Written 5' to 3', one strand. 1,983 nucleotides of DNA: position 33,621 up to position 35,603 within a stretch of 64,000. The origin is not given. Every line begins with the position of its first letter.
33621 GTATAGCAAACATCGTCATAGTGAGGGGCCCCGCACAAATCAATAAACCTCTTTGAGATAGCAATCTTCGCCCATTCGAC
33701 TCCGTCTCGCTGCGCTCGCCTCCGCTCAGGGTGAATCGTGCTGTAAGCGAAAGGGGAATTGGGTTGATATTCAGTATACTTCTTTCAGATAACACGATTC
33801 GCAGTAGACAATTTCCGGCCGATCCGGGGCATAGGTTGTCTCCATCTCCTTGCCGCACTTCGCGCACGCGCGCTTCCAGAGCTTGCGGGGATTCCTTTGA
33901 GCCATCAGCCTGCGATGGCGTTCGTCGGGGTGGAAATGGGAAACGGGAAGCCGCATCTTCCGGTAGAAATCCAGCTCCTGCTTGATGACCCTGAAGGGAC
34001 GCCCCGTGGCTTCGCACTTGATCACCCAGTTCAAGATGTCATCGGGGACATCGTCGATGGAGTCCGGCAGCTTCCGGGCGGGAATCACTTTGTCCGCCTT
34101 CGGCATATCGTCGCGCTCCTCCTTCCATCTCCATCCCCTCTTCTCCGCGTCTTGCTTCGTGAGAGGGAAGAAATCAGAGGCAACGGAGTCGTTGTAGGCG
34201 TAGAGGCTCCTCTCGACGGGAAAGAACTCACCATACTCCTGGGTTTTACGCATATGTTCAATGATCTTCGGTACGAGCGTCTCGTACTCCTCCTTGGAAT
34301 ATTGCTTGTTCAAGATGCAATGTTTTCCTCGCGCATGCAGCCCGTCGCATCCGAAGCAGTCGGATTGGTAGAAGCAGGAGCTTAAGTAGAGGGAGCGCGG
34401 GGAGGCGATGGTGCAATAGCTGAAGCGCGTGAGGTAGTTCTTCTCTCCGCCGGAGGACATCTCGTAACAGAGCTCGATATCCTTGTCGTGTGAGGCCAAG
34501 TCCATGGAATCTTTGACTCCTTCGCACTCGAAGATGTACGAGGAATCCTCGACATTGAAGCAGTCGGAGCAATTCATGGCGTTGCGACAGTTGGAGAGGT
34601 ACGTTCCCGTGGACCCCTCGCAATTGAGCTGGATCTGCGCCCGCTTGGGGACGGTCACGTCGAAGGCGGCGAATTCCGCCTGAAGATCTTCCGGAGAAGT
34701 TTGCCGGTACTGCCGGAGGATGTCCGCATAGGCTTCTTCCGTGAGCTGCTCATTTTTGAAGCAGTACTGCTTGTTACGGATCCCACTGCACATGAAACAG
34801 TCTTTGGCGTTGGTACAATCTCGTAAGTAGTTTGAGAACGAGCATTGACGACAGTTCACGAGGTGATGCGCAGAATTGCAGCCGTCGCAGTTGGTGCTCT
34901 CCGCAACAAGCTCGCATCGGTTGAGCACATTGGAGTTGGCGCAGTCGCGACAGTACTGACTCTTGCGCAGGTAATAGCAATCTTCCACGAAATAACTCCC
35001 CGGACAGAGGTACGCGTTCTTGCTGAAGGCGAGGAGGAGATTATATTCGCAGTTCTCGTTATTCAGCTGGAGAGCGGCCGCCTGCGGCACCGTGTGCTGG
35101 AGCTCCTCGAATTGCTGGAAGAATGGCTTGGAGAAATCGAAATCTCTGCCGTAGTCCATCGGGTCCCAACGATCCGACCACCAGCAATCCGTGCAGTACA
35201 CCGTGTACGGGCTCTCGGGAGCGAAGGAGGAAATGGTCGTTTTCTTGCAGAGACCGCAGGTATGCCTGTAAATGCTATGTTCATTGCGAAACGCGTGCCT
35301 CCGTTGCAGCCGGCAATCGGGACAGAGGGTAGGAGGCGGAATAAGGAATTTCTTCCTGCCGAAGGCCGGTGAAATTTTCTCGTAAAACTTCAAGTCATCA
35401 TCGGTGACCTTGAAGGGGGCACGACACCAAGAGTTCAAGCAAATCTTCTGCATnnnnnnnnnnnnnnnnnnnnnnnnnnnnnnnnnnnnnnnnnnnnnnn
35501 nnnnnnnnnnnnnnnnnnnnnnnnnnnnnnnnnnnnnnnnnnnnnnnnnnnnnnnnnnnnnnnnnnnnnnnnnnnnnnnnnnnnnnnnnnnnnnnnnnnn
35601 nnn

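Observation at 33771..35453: Family architecture: same zinc-ribbon module at both ends, an internally duplicated Cys-ladder core, and loss of Cys ligands in most C-terminal modules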

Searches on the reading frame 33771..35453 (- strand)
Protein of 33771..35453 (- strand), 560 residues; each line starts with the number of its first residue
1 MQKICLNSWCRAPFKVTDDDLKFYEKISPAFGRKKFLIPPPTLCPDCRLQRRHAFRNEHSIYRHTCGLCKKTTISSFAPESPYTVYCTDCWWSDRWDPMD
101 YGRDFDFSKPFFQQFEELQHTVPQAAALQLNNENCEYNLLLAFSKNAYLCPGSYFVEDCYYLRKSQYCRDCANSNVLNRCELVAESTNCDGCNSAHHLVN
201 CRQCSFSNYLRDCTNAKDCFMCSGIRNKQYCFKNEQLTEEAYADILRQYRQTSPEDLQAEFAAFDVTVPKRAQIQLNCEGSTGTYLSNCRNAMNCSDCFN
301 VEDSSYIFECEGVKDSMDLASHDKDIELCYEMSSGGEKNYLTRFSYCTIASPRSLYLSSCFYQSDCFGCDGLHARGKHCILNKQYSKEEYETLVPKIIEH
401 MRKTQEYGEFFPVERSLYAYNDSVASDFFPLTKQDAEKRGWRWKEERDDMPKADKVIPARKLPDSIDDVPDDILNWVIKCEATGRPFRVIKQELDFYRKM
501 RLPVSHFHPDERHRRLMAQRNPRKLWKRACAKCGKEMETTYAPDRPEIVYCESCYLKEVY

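Call 5: search_protein_families(library=pfam, proteins=[window:33771-35453:-], max_evalue=1)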
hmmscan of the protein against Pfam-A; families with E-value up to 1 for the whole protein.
window:33771-35453:- (560 aa): 1 family
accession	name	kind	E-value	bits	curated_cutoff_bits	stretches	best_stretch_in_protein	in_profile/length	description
PF23477.1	zf_Tbcl_2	-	3.4e-08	33.5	27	2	523-557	1-35/37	Probable treble clef zinc finger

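Call 6: search_protein_families(library=ncbifam, proteins=[window:33771-35453:-], max_evalue=1)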
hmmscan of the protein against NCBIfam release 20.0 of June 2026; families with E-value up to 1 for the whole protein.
window:33771-35453:- (560 aa): 1 family
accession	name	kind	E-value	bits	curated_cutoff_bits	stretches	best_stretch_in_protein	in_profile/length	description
TIGR04272.1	cxxc_cxxc_Mbark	domain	1.7e-06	27.6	36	2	523-557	1-35/37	CxxC-x17-CxxC domain-containing protein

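Call 7: search_solved_structures(query=window:33771-35453:-, max_evalue=10)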
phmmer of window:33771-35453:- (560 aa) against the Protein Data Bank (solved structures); distinct sequences matched with E-value up to 10: 6.
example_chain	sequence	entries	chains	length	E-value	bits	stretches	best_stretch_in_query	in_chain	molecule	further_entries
1ctl_A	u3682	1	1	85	0.00085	21.6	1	525-557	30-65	AVIAN CYSTEINE RICH PROTEIN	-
1b8t_A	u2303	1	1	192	0.0018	20.5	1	529-557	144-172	PROTEIN (CRP1)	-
1cxx_A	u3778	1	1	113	0.0083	18.3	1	529-557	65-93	CYSTEINE AND GLYCINE-RICH PROTEIN CRP2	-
2o13_A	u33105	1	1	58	0.009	18.2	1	528-558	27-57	Muscle LIM protein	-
1ibi_A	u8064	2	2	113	0.012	17.8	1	529-557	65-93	CYSTEINE-RICH PROTEIN 2 | CYSTEINE AND GLYCINE-RICH PROTEIN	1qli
4xa3_A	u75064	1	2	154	0.051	15.7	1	387-498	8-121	Gp7-MYH7(1361-1425)-Eb1 chimera protein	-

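Call 19: find_homologous_proteins(query=window:33771-35453:-, max_evalue=0.001)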
Query window:33771-35453:- (560 aa): 6665 proteins with E <= 0.001 among 8000 candidates; the best 120 are listed.
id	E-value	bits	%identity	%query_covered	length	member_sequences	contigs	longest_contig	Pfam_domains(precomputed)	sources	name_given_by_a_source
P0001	0.0e+0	1140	83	100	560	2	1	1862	PF23477.2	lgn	-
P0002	0.0e+0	1115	80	100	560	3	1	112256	-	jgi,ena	-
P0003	0.0e+0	1096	100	83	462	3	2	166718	-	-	-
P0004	0.0e+0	1080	78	100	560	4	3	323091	-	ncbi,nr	ncbi:MAG TPA: hypothetical protein DEB30_03385 [Candidatus Peribacter riflensis]|nr:MAG: hypothetica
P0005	0.0e+0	1077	78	100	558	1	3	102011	PF23477.2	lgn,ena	-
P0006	0.0e+0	1070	78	100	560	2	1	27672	-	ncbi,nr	ncbi:hypothetical protein AUJ46_03010 [Candidatus Peregrinibacteria bacterium CG1_02_54_53]|nr:MAG: 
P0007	0.0e+0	1038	74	100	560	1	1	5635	-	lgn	-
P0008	0.0e+0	1019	75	99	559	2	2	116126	-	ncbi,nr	ncbi:MAG: hypothetical protein PHO20_05765 [Candidatus Peribacteraceae bacterium]|nr:hypothetical pr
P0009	0.0e+0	1019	74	100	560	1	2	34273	-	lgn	-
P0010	0.0e+0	1013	80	93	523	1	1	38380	-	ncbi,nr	ncbi:MAG: hypothetical protein PHH13_02875, partial [Candidatus Peribacteraceae bacterium]|nr:hypoth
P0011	6.2e-289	978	72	98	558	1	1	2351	-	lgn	-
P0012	2.2e-283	960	69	100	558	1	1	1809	PF23477.2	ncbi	-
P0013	2.9e-281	953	68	100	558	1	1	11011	PF23477.2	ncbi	-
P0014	3.5e-276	936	69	100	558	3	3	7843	-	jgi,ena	-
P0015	1.7e-275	934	68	100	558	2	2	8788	PF23477.2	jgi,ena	jgi:hypothetical protein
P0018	6.8e-271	919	66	100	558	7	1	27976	PF23477.2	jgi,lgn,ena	-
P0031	7.4e-198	677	54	100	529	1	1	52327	PF13451.13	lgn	-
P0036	3.2e-194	665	52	100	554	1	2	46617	PF13451.13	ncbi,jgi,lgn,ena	-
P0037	1.6e-193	663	53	98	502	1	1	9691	PF23477.2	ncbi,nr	ncbi:MAG: hypothetical protein HY565_03345 [Candidatus Kerfeldbacteria bacterium]|nr:hypothetical pr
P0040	5.8e-193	661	52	98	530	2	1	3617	PF13451.13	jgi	jgi:hypothetical protein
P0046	2.0e-192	659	51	98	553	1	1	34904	PF23477.2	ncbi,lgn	-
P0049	5.5e-191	655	53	98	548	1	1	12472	PF13451.13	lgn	-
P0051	5.7e-191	655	52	100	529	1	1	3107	PF13451.13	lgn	-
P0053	8.2e-190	651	53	98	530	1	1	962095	PF13451.13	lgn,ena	-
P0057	3.6e-189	649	52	100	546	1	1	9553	PF13451.13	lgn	-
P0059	8.1e-189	647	52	100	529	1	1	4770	PF13451.13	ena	-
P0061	6.6e-188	644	52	98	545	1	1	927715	-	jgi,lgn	jgi:hypothetical protein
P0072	1.3e-183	630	50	98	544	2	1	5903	PF13451.13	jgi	jgi:hypothetical protein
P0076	8.6e-182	624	51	98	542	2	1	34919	PF13451.13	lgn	-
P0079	2.2e-181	623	52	99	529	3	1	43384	PF13451.13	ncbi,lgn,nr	ncbi:hypothetical protein KJ764_03280 [Patescibacteria group bacterium]|nr:hypothetical protein [Pat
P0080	3.3e-181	622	49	98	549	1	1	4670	PF13451.13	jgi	jgi:hypothetical protein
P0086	9.8e-179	614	49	98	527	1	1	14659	PF13451.13,PF23477.2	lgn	-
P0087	1.1e-178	614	51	98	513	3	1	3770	PF23477.2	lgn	-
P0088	4.0e-178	612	50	98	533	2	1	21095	PF13451.13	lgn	-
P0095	3.5e-176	606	49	98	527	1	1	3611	PF13451.13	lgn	-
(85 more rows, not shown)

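Call 31: predict_structure(alignment_id=A6)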
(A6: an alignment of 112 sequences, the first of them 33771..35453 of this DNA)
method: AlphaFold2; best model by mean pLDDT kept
length: 560 residues; sequences in the alignment: 112
mean_pLDDT: 89.4   pTM: 0.87
mean pLDDT of the five models: 89.4, 86.0, 83.3, 82.6, 80.1
residues with pLDDT >= 90: 405; 70-90: 107; 50-70: 38; < 50: 10
segments of 3 or more residues with pLDDT < 50: 276-280
pLDDT, mean of each block of 10 residues (from residue 1): 96 93 94 94 94 91 96 94 95 94 97 95 93 92 95 94 94 94 95 96 97 96 96 98 97 94 94 57 50 66 83 87 83 74 70 69 81 88 95 97 95 94 90 96 83 86 95 94 93 97 94 87 78 91 88 87
secondary structure, 60 per line:
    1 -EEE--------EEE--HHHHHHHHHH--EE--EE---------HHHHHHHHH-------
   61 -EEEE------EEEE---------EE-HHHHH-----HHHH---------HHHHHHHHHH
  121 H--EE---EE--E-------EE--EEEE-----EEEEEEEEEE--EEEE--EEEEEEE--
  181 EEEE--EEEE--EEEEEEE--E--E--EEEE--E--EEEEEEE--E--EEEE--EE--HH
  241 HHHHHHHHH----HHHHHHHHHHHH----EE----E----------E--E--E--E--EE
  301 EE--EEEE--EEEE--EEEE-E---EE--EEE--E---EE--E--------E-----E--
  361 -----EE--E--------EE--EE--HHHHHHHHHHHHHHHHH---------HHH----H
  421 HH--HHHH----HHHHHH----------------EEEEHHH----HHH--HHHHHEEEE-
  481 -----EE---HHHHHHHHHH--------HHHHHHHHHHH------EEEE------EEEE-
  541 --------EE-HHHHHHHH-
elements in order: E2-4 E13-15 H18-27 H45-53 E62-65 E72-75 H88-92 H98-101 H111-121 E145-148 E154-163 E166-169 E172-178 E181-184 E187-190 E193-199 E208-211 E217-223 E229-232 H239-249 H254-265 E299-302 E305-308 E311-314 E317-320 E330-332 H387-403 H425-428 H433-438 E455-458 H471-475 E476-479 H491-500 H509-519 E526-529 E536-539 H552-559

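Call 35: fold_search(model_id=the predicted structure, library=pdb)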
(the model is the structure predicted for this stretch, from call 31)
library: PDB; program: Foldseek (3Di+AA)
matches with E <= 10: 308; with E <= 0.001: 0
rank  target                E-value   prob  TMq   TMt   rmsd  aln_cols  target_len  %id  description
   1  4ac3                  1.9e-03  0.30  0.08  0.09  18.9       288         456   11  S.pneumoniae GlmU in complex with an antibacterial inhibitor (released 2012-02-15)
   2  7kr9                  2.1e-03  0.35  0.09  0.10  18.1       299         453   12  Bifunctional enzyme GlmU bound to Zn(II) (released 2021-12-01)
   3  3d8v                  2.2e-03  0.23  0.08  0.08  17.6       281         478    5  Crystal structure of GlmU from Mycobacterium tuberculosis in complex with uridine-diphosphate-N-acetylglucosamine (released 2009-03-10)
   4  4ihh_A                3.7e-03  0.14  0.07  0.09  17.3       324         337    8  Chasing Acyl Carrier Protein Through a Catalytic Cycle of Lipid A Production (released 2013-11-13)
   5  2iu8_A                3.9e-03  0.16  0.08  0.10  16.6       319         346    8  Chlamydia trachomatis LpxD with 25mM UDPGlcNAc (Complex I) (released 2007-02-20)
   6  4e79_A                4.6e-03  0.30  0.08  0.11  16.2       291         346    6  Structure of LpxD from Acinetobacter baumannii at 2.66A resolution (P4322 form) (released 2013-01-16)
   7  6ge9                  5.3e-03  0.18  0.07  0.08  17.0       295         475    6  Structure of Mycobacterium tuberculosis GlmU bound to Glc-1P and Ac-CoA (released 2018-05-02)
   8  4g87                  5.3e-03  0.16  0.07  0.08  15.6       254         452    7  Crystal structure of GLMU from Mycobacterium tuberculosis snapshot 1 (released 2013-03-13)
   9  8iuf_G3               5.7e-03  0.90  0.11  0.19  11.7       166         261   10  Cryo-EM structure of Euglena gracilis super-complex I+III2+IV, composite (released 2024-02-28)
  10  4ihh_E                5.7e-03  0.28  0.09  0.13  16.6       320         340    7  Chasing Acyl Carrier Protein Through a Catalytic Cycle of Lipid A Production (released 2013-11-13)
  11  2iu8_C                5.7e-03  0.16  0.09  0.12  17.4       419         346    7  Chlamydia trachomatis LpxD with 25mM UDPGlcNAc (Complex I) (released 2007-02-20)
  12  3st8                  6.5e-03  0.63  0.10  0.11  14.1       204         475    8  Crystal structure of GlmU from Mycobacterium tuberculosis in complex with COENZYME A, GLUCOSAMINE 1-PHOSPHATE and URIDIN (released 2012-08-08)
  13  4k6r                  6.8e-03  0.21  0.08  0.09  15.7       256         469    7  Crystal structure of GlmU in complex with ATP (released 2014-04-16)
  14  2iu8_B                8.2e-03  0.21  0.10  0.13  17.9       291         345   12  Chlamydia trachomatis LpxD with 25mM UDPGlcNAc (Complex I) (released 2007-02-20)
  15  4ihg_D                8.2e-03  0.15  0.07  0.10  17.1       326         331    6  Chasing Acyl Carrier Protein Through a Catalytic Cycle of Lipid A Production (released 2013-11-13)
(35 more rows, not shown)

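Call 40: find_encoding_contigs(protein=P0053, flank=10000, max_places=2)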
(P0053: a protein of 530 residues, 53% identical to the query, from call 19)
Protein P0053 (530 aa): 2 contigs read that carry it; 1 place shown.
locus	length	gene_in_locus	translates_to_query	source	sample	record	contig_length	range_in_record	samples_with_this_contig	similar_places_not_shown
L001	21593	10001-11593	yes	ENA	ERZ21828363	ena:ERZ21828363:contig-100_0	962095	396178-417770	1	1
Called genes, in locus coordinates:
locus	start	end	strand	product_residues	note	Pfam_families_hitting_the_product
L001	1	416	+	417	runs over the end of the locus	PF03952:Enolase_N, PF00113:Enolase_C, PF13378:MR_MLE_C, PF07476:MAAL_C (weak)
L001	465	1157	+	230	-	-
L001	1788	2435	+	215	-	PF03315:SDH_beta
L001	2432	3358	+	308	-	PF03313:SDH_alpha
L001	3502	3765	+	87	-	-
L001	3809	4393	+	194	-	PF00551:Formyl_trans_N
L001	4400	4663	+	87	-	PF13459:Fer4_15, PF13370:Fer4_13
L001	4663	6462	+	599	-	PF01558:POR, PF01855:POR_N, PF17147:PFOR_II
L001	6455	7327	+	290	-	PF02775:TPP_enzyme_C, PF12367:PFO_beta_C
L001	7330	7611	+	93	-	PF00111:Fer2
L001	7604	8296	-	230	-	-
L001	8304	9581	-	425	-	PF00483:NTP_transferase, PF12804:NTP_transf_3, PF25087:GMPPB_C, PF00132:Hexapep (weak), PF25084:LbH_EIF2B (weak)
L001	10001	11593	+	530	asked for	PF13451:zf_Tbcl (faint)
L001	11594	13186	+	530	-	-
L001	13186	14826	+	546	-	-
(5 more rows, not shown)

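Call 41: find_encoding_contigs(protein=P0061, flank=10000, max_places=2)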
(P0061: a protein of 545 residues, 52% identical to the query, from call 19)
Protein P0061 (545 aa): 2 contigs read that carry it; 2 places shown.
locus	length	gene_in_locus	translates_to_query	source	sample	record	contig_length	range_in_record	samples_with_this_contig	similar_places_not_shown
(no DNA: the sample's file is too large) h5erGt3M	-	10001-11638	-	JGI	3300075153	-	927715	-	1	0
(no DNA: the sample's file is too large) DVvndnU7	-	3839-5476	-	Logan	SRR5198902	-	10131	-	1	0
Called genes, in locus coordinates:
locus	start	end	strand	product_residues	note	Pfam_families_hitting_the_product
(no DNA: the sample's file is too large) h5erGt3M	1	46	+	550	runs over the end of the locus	PF13451:zf_Tbcl (faint), PF23477:zf_Tbcl_2 (weak)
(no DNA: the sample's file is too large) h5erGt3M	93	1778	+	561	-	-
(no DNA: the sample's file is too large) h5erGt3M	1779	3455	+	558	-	PF13451:zf_Tbcl (faint)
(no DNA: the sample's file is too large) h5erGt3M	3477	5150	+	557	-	-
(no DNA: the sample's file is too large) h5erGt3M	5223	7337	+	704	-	-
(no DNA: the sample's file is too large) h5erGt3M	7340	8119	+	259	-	PF01978:TrmB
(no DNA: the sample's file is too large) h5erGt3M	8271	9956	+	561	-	PF23477:zf_Tbcl_2 (faint)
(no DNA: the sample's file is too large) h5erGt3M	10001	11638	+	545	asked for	-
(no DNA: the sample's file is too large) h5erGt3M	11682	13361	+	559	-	-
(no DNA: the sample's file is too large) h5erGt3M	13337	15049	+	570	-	-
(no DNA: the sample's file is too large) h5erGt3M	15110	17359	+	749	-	PF26449:DUF8128, PF02534:T4SS-DNA_transf, PF01935:DUF87 (weak), PF10412:TrwB_AAD_bind, PF12696:TraG-D_C (faint)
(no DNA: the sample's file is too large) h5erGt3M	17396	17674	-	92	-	-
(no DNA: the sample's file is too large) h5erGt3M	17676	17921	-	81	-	PF02604:PhdYeFM_antitox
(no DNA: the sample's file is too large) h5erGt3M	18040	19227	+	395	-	PF01966:HD, PF13286:HD_assoc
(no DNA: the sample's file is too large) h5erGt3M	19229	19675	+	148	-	PF22811:Zn_ribbon_NrdR, PF03477:ATP-cone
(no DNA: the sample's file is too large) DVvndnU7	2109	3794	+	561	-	PF23477:zf_Tbcl_2 (faint)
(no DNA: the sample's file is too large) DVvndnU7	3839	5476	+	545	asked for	-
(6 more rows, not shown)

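Call 48: search_protein_families(library=padloc, proteins=[window:33771-35453:-], max_evalue=0.01)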
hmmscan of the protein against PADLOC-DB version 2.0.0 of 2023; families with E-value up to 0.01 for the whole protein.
window:33771-35453:- (560 aa): 0 families

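Call 71: search_solved_structures(query=A6, max_evalue=10)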
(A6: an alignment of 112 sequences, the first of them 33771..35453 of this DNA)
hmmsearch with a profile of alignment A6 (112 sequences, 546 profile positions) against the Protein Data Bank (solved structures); distinct sequences matched with E-value up to 10: 6.
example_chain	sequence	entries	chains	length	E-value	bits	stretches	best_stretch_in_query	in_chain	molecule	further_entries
1ctl_A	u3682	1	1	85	0.00063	21.8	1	515-544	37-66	AVIAN CYSTEINE RICH PROTEIN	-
1b8t_A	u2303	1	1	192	0.0035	19.4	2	515-544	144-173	PROTEIN (CRP1)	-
1cxx_A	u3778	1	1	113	0.0046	19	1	515-544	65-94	CYSTEINE AND GLYCINE-RICH PROTEIN CRP2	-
1ibi_A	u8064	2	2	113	0.005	18.9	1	515-544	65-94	CYSTEINE-RICH PROTEIN 2 | CYSTEINE AND GLYCINE-RICH PROTEIN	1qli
2o13_A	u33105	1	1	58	0.022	16.8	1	514-544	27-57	Muscle LIM protein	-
1ezg_A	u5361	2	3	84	2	10.3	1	143-206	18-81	THERMAL HYSTERESIS PROTEIN ISOFORM YL-1 | Thermal hysteresis protein isoform YL-1 (2-14)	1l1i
